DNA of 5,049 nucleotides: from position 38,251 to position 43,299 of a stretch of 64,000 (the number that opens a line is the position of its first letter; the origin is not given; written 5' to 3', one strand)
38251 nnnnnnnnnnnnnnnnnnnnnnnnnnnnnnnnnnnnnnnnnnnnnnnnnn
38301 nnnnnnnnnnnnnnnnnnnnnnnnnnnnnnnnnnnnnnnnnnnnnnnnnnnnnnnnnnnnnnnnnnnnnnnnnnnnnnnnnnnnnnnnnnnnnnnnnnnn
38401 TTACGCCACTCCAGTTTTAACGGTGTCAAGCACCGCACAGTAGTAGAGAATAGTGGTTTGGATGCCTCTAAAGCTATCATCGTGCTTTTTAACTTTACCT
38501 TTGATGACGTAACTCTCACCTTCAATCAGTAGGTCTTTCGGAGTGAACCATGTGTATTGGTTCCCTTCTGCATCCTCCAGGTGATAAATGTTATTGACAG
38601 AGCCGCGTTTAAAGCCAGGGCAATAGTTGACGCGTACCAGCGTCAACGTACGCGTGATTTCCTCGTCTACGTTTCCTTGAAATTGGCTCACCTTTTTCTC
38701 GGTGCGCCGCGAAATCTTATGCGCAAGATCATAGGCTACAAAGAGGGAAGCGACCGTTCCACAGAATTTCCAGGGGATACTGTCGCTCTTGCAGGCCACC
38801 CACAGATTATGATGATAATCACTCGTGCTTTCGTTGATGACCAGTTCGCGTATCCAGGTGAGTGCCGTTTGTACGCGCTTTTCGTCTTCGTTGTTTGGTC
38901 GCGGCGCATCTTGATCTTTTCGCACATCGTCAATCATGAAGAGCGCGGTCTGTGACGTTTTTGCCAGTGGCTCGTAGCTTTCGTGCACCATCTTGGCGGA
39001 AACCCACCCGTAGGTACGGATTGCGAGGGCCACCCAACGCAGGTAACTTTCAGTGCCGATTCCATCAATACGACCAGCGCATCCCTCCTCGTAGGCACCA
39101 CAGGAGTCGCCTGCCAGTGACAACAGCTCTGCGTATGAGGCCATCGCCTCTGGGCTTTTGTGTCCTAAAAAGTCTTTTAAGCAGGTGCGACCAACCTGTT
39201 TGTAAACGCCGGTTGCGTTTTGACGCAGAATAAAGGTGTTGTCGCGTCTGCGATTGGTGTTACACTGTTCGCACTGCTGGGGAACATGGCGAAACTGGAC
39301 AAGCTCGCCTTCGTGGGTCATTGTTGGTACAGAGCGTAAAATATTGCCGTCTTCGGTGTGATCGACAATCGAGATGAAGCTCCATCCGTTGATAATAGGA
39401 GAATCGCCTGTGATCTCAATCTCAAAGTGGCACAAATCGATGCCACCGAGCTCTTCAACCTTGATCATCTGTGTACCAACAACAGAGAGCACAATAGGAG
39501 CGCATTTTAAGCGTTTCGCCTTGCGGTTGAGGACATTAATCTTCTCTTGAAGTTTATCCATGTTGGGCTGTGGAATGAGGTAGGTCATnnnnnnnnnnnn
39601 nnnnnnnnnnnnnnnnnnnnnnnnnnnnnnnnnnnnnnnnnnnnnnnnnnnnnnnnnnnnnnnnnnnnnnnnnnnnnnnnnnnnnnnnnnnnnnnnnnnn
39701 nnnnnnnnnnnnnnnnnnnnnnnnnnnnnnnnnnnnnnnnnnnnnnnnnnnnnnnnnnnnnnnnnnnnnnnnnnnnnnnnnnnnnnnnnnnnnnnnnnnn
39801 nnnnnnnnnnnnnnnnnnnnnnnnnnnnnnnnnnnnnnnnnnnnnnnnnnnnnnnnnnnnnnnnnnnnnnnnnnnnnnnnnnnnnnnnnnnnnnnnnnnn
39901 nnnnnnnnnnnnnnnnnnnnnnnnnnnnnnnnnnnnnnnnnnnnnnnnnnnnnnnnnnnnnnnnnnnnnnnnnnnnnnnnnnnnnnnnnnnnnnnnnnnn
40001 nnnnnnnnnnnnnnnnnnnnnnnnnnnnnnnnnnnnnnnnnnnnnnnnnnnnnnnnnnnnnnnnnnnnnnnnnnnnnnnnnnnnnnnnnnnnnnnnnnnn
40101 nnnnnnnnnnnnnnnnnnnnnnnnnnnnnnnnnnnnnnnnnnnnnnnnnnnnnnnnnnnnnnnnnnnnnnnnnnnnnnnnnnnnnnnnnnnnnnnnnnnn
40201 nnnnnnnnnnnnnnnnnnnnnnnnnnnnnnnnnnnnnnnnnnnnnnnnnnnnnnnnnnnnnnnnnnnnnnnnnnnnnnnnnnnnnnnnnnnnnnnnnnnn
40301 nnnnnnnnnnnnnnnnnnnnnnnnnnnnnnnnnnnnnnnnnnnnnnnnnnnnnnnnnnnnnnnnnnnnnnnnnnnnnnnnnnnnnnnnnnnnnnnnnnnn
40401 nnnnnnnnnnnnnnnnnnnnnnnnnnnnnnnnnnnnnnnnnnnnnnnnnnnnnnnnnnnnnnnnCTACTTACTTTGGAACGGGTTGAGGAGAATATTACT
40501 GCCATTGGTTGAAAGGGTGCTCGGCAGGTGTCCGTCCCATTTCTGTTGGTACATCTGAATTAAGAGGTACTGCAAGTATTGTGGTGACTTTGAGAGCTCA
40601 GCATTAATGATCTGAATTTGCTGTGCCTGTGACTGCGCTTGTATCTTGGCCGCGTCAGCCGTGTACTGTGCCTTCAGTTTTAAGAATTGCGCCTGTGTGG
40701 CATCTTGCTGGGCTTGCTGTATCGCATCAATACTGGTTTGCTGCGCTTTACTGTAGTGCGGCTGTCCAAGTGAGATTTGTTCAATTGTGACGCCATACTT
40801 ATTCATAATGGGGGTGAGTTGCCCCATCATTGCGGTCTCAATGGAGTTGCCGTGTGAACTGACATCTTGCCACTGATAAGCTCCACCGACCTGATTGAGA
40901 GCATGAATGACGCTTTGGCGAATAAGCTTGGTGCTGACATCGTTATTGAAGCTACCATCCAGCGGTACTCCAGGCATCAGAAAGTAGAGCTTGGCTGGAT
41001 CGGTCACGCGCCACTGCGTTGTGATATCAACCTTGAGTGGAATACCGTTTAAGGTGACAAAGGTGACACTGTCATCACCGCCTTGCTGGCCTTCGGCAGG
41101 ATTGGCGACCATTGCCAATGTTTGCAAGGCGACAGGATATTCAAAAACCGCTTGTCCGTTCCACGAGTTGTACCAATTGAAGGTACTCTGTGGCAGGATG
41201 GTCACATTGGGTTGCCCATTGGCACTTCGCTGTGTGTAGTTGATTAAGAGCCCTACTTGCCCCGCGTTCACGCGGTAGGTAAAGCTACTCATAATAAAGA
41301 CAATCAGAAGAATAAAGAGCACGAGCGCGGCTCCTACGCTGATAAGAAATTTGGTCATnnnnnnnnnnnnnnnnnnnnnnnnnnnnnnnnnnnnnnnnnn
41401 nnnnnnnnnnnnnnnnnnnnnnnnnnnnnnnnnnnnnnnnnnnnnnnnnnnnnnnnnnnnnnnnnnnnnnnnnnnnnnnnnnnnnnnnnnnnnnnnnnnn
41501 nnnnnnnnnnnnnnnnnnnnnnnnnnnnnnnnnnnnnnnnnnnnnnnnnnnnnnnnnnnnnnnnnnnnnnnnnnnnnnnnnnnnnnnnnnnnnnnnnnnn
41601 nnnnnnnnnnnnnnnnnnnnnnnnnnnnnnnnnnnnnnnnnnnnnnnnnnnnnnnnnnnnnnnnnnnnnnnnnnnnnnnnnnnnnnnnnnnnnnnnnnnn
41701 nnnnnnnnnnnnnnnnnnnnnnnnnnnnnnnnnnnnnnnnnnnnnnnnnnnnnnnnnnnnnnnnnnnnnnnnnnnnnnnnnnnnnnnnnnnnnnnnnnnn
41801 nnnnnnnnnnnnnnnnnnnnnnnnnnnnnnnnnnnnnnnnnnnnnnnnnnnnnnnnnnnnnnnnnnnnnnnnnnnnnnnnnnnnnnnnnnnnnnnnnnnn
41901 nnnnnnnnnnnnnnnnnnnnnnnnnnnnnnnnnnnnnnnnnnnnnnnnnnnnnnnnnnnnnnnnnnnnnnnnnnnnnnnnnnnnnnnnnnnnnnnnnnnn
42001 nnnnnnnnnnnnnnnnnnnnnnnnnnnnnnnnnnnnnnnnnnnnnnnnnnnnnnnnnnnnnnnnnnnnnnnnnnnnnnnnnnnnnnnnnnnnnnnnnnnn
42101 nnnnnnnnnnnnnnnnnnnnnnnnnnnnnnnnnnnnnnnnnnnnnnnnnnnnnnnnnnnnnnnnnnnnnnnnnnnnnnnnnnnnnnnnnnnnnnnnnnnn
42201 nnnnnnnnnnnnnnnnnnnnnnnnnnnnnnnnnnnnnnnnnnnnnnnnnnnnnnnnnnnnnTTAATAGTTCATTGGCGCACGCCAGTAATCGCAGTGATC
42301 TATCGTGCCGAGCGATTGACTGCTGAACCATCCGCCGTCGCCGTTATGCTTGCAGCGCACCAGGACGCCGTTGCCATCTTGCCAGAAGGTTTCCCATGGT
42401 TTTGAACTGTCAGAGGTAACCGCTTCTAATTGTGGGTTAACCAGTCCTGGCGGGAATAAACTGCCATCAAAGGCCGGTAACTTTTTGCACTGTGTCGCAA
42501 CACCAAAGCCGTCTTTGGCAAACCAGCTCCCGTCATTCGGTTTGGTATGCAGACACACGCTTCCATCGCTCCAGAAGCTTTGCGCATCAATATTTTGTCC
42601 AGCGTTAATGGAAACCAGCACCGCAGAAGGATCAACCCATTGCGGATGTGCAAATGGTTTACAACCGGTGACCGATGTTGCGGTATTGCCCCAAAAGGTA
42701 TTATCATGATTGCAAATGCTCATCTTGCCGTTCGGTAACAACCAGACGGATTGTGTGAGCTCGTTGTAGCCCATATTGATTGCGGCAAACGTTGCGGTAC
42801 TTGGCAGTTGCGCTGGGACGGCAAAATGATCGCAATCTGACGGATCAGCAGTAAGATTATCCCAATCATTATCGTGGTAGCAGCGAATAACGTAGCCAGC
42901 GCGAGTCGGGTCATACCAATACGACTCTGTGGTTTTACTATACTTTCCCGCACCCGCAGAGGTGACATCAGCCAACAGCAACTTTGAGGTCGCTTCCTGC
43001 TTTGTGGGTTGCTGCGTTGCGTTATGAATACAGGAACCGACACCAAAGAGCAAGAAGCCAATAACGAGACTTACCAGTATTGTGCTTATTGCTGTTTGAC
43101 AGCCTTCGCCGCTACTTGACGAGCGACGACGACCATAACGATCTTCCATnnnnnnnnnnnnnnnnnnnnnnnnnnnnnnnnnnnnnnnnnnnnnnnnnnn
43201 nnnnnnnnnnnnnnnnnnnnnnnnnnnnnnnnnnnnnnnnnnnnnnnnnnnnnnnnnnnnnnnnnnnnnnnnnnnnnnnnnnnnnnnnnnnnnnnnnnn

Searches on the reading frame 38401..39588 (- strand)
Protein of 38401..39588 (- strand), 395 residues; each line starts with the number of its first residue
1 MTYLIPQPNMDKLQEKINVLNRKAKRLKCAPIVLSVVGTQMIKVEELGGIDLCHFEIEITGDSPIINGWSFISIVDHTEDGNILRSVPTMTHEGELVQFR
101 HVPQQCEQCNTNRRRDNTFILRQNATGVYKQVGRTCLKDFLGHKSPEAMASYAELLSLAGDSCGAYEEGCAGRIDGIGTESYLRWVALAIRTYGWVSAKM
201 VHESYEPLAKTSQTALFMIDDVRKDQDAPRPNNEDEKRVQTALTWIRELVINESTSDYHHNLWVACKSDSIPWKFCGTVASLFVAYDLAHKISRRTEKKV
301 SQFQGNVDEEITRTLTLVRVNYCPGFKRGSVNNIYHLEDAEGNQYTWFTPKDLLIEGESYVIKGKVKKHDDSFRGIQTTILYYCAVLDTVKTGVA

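Call 9: search_protein_families(library=phrogs, proteins=[window:38401-39588:-], max_evalue=0.001)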
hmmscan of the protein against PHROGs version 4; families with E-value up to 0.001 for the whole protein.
window:38401-39588:- (395 aa): 3 families
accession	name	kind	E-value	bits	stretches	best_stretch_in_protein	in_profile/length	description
phrog_2319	-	unknown function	1.7e-62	213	1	1-385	4-395/399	-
phrog_3628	-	unknown function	2.9e-05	24.4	1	290-387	161-256/257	-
phrog_26485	-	unknown function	0.0004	21.3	0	79-150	61-132/161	-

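Call 13: search_protein_families(library=pfam, proteins=[window:38401-39588:-], max_evalue=0.01)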
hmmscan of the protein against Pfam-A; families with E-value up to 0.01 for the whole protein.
window:38401-39588:- (395 aa): 0 families

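Call 49: find_related_loci(query=window:38401-39585:-, collection=viral_contigs, flank=10000)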
Query window:38401-39585:- (394 aa) in viral_contigs; peptide patterns used: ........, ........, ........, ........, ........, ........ (x = any residue, [..] = any of these).
3 stretches matched a pattern, but none encodes a relative of the query by tblastn (E <= 1e-3).

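Call 50: search_dna_similar(query=window:38401-39585:-, collection=phages, mode=protein, max_rows=15)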
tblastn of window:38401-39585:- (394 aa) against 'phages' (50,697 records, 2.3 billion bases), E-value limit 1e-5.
Records with a match: 365; places in all: 365; records where one place covers at least 80% of the query: 219.
Best place of each record, by identity: <60% 365.
By first word of the organism name: Salmonella 143; Vibrio 116; Klebsiella 44; Escherichia 21; Aeromonas 11; Streptomyces 4; Cronobacter 4; Serratia 3; Gordonia 3; Ruegeria 2; and 12 more.
By host as written in the record: - 108; Salmonella enterica 26; Klebsiella pneumoniae 19; Salmonella enterica subsp. enterica serovar Enteritidis PT1 15; Salmonella enterica subsp. enterica serovar Typhimurium 13; Escherichia coli O157:H7 11; Salmonella sp. 8; Aeromonas salmonicida 7; and 93 more.
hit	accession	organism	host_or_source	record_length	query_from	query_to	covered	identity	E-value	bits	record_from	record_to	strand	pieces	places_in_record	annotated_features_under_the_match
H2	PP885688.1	Tunturiibacter phage Tunturi_5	Tunturiibacter psychrotolerans X4BP1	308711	2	391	99%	29.5%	6e-35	142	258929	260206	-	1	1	RecT-like ssDNA annealing protein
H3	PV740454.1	Vibrio phage CZ01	Vibrio natriegens Vmax (CCTCC PV ...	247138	1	386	98%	28.3%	5e-30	128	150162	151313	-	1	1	hypothetical protein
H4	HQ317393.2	Vibrio phage nt-1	Vibrio natriegens HER1138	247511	1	386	98%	28.0%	5e-30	128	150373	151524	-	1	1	hypothetical protein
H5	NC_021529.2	Vibrio phage nt-1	Vibrio natriegens HER1138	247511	1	386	98%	28.0%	5e-30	128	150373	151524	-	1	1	hypothetical protein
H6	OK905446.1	Vibrio phage VS1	Vibrio splendidus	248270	1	386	98%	27.4%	2e-25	114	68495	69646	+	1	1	record has no annotation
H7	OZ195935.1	Vibrio phage D484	Seawater and oysters mix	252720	1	386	98%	27.1%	3e-28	122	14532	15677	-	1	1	hypothetical protein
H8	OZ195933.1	Vibrio phage D486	Seawater and oysters mix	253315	1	386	98%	27.1%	3e-28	122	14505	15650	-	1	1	hypothetical protein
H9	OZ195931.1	Vibrio phage D491s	Seawater and oysters mix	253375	1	386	98%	27.1%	3e-28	122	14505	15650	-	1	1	hypothetical protein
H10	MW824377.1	Vibrio phage 6E35.1a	Vibrio crassostreae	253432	1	386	98%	27.1%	3e-28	122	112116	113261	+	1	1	hypothetical protein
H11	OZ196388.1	Vibrio phage D485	Seawater and oysters mix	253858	1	386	98%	27.1%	4e-28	122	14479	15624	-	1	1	hypothetical protein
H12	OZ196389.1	Vibrio phage D490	Seawater and oysters mix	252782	1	386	98%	27.1%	4e-28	122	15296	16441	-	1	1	hypothetical protein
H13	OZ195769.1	Vibrio phage D482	Seawater and oysters mix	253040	1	386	98%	27.1%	4e-28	122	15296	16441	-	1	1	hypothetical protein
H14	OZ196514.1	Vibrio phage K575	Seawater and oysters mix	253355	1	386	98%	27.1%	4e-28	122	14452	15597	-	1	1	hypothetical protein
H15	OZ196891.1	Vibrio phage 6E35-1b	Seawater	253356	1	386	98%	27.1%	4e-28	122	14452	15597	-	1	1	hypothetical protein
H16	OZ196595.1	Vibrio phage K571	Seawater and oysters mix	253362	1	386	98%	27.1%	4e-28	122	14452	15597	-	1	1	hypothetical protein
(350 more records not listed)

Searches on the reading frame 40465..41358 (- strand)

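Call 14: search_protein_families(library=phrogs, proteins=[window:40465-41358:-], max_evalue=0.01)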
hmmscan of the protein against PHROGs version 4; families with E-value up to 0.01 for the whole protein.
window:40465-41358:- (297 aa): 2 families
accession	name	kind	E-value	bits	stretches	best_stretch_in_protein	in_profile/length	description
phrog_200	-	other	2.1e-38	133.4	1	7-290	81-354/379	lipoprotein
phrog_11227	-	other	6.8e-06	27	1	182-273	32-110/138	protease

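Call 40: search_protein_families(library=pfam, proteins=[window:40465-41358:-], max_evalue=0.01)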
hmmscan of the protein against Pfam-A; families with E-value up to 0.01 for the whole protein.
window:40465-41358:- (297 aa): 1 family
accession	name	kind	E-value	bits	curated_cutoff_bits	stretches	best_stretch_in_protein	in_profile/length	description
PF01145.31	Band_7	-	6.6e-19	69.1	23.6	1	29-235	2-166/176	SPFH domain / Band 7 family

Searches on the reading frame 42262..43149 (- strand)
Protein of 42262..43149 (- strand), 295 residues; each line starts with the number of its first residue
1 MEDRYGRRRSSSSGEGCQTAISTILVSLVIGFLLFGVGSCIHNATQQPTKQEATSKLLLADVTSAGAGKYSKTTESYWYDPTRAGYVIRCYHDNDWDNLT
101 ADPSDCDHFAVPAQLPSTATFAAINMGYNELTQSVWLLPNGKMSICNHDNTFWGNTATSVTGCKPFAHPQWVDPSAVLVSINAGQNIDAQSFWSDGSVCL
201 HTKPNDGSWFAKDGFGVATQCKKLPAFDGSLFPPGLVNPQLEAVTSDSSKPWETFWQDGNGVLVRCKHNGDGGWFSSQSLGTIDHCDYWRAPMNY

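Call 14: search_protein_families(library=phrogs, proteins=[window:42262-43149:-], max_evalue=0.01)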
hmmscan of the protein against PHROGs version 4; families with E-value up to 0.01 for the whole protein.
window:42262-43149:- (295 aa): 1 family
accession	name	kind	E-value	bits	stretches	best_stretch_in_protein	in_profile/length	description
phrog_16871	-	unknown function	0.0052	17.4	0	88-105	8-25/71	-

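Call 40: search_protein_families(library=pfam, proteins=[window:42262-43149:-], max_evalue=0.01)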
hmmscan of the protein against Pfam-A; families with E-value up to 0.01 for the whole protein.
window:42262-43149:- (295 aa): 0 families
